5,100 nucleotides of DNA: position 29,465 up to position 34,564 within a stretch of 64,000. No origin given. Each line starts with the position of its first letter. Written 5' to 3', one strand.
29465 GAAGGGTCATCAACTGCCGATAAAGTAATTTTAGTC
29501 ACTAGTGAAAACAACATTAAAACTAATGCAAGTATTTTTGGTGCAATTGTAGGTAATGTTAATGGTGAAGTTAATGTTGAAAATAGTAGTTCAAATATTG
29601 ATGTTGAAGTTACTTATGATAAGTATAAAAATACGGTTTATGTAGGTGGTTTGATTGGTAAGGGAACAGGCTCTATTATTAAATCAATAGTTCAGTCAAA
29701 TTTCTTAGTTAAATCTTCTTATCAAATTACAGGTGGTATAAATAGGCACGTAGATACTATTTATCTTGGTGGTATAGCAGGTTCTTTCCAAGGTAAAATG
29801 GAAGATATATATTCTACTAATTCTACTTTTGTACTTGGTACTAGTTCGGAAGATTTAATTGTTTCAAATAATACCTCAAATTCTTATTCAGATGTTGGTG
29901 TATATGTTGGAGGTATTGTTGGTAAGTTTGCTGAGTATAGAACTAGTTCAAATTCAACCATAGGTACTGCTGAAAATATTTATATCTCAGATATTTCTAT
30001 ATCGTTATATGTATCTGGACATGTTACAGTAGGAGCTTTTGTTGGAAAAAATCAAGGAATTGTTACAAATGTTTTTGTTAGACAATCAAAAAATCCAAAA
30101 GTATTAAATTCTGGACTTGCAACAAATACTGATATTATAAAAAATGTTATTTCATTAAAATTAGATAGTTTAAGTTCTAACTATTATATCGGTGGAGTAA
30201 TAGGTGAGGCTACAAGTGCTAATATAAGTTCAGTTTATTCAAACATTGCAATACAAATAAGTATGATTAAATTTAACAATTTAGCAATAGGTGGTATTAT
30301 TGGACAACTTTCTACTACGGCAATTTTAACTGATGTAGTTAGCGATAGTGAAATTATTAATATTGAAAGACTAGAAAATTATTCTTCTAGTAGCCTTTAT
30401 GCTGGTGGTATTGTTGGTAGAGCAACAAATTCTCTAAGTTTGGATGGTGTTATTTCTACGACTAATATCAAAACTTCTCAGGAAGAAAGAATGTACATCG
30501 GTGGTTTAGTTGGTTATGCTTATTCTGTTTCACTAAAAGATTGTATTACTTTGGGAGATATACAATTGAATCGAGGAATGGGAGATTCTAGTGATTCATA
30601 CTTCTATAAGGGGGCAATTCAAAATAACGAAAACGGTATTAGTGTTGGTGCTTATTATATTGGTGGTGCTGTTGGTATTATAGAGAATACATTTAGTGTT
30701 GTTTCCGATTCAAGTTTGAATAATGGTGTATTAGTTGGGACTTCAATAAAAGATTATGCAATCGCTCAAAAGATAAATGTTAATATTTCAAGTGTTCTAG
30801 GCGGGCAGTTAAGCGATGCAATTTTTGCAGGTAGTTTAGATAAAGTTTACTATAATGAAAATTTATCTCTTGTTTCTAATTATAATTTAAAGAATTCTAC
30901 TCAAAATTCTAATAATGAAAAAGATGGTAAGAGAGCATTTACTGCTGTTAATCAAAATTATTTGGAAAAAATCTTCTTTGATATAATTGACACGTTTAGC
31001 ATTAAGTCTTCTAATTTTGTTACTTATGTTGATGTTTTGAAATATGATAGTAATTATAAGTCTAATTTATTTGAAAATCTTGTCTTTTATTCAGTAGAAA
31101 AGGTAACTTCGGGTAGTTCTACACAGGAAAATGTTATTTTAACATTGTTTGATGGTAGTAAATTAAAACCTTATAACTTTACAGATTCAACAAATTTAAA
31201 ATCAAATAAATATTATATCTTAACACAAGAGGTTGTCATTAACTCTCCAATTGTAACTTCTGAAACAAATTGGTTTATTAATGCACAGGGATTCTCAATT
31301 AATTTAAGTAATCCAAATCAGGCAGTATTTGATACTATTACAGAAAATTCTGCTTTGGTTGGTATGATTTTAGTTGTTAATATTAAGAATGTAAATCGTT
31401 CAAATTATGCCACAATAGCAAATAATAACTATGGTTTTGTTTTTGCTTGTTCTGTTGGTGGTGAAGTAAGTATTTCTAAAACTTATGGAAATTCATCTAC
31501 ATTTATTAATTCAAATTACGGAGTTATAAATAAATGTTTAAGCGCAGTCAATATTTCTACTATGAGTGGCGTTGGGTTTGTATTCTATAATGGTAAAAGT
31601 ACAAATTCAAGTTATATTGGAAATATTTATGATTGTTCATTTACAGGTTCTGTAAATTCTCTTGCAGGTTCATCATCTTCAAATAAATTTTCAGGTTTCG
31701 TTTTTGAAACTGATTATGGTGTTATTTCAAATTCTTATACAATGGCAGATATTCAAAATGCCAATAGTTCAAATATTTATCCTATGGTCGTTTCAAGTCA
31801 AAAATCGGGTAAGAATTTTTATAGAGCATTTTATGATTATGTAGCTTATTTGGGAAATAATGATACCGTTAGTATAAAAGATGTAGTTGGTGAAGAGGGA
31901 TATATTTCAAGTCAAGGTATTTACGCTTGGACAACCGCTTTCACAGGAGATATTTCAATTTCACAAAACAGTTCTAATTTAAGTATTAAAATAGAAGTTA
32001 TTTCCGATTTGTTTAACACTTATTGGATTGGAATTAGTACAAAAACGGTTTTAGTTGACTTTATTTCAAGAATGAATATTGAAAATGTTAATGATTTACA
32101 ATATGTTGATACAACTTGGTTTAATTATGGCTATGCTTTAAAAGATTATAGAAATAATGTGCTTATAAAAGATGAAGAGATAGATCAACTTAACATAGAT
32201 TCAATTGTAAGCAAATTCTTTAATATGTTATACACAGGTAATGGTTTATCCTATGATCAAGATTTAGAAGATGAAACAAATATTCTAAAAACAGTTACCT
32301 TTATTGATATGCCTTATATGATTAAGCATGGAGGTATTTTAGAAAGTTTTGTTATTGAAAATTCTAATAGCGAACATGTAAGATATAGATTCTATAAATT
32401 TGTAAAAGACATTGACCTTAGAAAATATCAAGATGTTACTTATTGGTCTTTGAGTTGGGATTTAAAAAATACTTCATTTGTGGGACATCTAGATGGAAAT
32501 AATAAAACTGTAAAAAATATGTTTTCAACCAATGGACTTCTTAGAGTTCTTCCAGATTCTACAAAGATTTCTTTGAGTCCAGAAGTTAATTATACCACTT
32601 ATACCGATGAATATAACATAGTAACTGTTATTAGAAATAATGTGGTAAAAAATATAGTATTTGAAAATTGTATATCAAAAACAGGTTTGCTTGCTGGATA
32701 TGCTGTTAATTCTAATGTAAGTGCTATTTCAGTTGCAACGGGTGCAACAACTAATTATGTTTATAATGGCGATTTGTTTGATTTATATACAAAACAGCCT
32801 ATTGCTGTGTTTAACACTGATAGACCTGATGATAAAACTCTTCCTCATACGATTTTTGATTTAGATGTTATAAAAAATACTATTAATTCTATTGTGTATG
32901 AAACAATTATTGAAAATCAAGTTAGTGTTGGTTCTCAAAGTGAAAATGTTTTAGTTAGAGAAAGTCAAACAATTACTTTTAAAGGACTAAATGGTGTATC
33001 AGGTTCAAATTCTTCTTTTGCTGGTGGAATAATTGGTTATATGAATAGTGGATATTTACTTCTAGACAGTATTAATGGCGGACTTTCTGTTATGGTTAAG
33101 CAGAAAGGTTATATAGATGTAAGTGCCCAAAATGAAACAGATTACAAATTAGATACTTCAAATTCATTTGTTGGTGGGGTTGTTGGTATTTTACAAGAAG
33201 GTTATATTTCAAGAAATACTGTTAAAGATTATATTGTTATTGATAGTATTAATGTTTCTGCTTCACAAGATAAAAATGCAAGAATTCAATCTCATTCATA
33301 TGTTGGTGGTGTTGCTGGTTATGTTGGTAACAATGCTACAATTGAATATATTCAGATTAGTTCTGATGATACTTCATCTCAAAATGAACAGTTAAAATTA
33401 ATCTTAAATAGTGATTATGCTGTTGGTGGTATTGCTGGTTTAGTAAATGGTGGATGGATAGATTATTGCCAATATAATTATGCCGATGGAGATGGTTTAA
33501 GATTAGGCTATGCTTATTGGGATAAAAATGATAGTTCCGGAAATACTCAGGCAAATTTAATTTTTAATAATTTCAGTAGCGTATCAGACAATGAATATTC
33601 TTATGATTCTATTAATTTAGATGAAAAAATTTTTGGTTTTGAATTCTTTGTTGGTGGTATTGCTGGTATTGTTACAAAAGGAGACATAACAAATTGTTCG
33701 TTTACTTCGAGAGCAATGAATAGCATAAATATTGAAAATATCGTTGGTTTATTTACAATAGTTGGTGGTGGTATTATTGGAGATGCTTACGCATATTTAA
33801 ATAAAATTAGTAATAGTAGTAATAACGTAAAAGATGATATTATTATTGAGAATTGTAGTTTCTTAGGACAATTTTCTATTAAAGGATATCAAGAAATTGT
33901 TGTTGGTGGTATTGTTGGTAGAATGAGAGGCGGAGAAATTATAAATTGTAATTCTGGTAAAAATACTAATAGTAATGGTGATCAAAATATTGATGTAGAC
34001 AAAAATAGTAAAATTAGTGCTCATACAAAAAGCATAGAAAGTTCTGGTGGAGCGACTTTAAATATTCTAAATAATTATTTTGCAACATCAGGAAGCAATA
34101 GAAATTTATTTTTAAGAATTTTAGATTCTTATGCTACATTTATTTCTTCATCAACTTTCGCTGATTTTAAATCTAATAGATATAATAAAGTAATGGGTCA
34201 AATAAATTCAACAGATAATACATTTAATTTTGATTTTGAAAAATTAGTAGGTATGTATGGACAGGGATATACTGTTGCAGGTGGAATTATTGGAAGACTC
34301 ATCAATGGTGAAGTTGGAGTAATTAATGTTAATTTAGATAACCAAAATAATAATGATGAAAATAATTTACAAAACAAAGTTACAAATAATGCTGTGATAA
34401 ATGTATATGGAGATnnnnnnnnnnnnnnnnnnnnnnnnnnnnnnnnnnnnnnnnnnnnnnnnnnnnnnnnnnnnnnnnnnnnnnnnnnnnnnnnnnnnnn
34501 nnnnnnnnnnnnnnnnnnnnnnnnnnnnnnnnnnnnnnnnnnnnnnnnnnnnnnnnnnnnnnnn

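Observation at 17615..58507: Tandem pair of giant lipoprotein genes (7,967 aa and 5,644 aa) fills 64% of the window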

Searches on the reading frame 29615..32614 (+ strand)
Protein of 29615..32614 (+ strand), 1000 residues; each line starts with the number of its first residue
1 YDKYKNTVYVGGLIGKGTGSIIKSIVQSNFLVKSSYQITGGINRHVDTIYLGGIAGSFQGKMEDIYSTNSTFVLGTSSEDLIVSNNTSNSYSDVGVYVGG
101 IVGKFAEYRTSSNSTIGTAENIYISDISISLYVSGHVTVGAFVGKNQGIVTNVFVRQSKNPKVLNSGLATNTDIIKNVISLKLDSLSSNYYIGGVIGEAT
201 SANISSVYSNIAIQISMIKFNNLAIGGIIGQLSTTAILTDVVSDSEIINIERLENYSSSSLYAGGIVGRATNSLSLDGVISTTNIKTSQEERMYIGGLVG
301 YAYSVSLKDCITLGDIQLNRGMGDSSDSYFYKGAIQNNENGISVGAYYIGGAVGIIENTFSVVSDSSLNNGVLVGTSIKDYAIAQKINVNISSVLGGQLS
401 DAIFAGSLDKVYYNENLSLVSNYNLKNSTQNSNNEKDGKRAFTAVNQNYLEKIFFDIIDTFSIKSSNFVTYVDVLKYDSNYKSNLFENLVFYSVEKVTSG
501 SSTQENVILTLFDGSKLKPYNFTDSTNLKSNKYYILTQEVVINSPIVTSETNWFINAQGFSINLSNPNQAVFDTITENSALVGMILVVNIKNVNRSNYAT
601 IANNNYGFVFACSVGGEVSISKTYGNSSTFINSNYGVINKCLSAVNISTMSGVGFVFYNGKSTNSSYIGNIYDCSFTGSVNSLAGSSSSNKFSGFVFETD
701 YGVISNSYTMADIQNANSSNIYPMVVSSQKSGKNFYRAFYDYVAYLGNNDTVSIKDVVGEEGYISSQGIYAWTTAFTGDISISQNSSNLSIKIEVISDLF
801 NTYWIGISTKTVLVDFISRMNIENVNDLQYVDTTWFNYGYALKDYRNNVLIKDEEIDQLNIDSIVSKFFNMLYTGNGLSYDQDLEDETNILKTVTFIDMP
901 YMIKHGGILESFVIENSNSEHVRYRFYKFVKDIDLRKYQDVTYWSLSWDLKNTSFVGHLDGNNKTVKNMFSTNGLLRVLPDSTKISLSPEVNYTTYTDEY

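Call 6: search_protein_families(library=pfam, proteins=[window:29615-32614:+], max_evalue=0.01)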
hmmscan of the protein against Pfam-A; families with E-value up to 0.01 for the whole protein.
window:29615-32614:+ (1000 aa): 1 family
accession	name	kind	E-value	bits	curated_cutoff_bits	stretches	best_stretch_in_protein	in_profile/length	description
PF07581.17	Glug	-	1e-11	44.9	20.5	0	188-211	1-25/28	The GLUG motif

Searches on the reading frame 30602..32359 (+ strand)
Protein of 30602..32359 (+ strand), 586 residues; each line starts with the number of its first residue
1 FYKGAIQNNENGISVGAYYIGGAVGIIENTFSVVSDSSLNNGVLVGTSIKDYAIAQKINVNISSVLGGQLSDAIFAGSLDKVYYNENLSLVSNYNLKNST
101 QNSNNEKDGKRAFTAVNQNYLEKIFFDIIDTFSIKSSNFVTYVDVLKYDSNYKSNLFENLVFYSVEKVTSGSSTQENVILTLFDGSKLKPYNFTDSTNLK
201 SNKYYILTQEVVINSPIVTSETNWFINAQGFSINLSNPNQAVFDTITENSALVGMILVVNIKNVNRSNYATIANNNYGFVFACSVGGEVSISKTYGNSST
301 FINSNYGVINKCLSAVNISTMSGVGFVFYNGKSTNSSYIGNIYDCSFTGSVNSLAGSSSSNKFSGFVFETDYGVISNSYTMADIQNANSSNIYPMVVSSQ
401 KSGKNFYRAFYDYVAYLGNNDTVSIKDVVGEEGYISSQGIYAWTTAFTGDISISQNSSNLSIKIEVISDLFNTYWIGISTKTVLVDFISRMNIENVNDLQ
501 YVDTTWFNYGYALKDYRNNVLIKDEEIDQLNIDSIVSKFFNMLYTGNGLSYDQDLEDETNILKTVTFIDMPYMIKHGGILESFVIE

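Call 53: search_protein_families(library=pfam, proteins=[window:30602-32359:+], max_evalue=5)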
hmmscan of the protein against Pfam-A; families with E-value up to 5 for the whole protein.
window:30602-32359:+ (586 aa): 1 family
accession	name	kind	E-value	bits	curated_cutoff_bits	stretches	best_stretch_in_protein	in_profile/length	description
PF07581.17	Glug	-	0.11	13.4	20.5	2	336-352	15-28/28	The GLUG motif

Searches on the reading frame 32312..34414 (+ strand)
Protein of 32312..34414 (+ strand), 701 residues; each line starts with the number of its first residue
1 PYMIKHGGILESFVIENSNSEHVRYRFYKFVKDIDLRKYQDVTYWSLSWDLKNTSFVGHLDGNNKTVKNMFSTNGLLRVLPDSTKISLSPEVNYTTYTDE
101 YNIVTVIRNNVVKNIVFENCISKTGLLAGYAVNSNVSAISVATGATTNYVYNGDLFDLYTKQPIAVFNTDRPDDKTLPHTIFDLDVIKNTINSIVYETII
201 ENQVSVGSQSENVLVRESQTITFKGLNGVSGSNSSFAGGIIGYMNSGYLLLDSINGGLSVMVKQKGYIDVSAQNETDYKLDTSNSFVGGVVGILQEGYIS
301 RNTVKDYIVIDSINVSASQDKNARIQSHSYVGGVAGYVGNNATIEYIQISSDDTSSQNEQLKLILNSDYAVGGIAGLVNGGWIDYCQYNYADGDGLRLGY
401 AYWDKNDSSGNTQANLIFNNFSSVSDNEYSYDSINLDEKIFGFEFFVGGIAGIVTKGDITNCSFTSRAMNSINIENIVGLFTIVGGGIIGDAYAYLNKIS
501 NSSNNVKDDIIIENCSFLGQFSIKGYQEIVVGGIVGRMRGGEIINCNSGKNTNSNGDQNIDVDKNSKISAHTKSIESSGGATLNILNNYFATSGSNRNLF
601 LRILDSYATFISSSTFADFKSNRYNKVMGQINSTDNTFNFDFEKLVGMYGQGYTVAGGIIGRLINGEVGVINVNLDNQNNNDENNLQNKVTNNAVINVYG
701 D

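Call 88: search_protein_families(library=pfam, proteins=[window:32312-34414:+], max_evalue=5)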
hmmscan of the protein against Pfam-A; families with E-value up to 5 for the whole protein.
window:32312-34414:+ (701 aa): 1 family
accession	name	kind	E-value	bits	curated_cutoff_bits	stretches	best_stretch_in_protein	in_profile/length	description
PF07581.17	Glug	-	3.5e-05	24.4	20.5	3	447-465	5-24/28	The GLUG motif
